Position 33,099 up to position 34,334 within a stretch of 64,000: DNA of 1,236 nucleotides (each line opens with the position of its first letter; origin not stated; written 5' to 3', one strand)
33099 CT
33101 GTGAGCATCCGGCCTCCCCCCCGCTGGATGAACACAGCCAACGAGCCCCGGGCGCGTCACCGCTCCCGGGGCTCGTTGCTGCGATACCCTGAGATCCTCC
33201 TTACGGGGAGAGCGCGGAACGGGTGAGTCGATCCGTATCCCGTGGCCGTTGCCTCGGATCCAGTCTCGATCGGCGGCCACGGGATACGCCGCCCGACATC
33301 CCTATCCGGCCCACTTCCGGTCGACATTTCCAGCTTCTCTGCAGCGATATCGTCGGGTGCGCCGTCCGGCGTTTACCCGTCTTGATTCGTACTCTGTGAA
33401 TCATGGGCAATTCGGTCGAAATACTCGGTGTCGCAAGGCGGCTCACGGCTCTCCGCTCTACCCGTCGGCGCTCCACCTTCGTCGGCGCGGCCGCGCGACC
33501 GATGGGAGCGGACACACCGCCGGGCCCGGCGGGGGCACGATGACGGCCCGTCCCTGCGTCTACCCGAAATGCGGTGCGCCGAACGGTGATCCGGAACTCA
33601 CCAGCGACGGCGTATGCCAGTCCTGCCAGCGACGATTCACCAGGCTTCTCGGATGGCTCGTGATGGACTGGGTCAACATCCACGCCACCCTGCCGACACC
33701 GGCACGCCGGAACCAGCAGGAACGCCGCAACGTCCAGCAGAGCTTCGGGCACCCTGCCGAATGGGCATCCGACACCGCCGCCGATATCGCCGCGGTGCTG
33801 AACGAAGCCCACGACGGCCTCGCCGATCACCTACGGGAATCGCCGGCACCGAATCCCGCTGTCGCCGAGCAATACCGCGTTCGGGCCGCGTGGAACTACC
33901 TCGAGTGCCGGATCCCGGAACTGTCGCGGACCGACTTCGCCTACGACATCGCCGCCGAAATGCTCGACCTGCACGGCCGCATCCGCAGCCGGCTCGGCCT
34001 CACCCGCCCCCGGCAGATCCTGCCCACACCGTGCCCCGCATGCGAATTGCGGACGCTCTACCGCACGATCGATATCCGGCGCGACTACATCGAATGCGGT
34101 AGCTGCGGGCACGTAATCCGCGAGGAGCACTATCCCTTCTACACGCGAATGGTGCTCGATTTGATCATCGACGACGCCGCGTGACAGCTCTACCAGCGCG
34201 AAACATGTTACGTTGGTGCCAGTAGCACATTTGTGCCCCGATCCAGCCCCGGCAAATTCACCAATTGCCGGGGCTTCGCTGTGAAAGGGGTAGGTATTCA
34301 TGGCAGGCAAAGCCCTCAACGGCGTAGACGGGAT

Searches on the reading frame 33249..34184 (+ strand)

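Call 48: search_protein_families(library=phrogs, proteins=[window:33249-34184:+], max_evalue=0.00001)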
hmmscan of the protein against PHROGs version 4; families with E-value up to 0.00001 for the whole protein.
window:33249-34184:+ (311 aa): 2 families
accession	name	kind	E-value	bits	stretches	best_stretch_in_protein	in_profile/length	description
phrog_1467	-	unknown function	2.5e-46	159.1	1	120-305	23-216/226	-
phrog_1568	-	DNA, RNA and nucleotide metabolism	5e-19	69.9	1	111-303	20-183/264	DNA binding protein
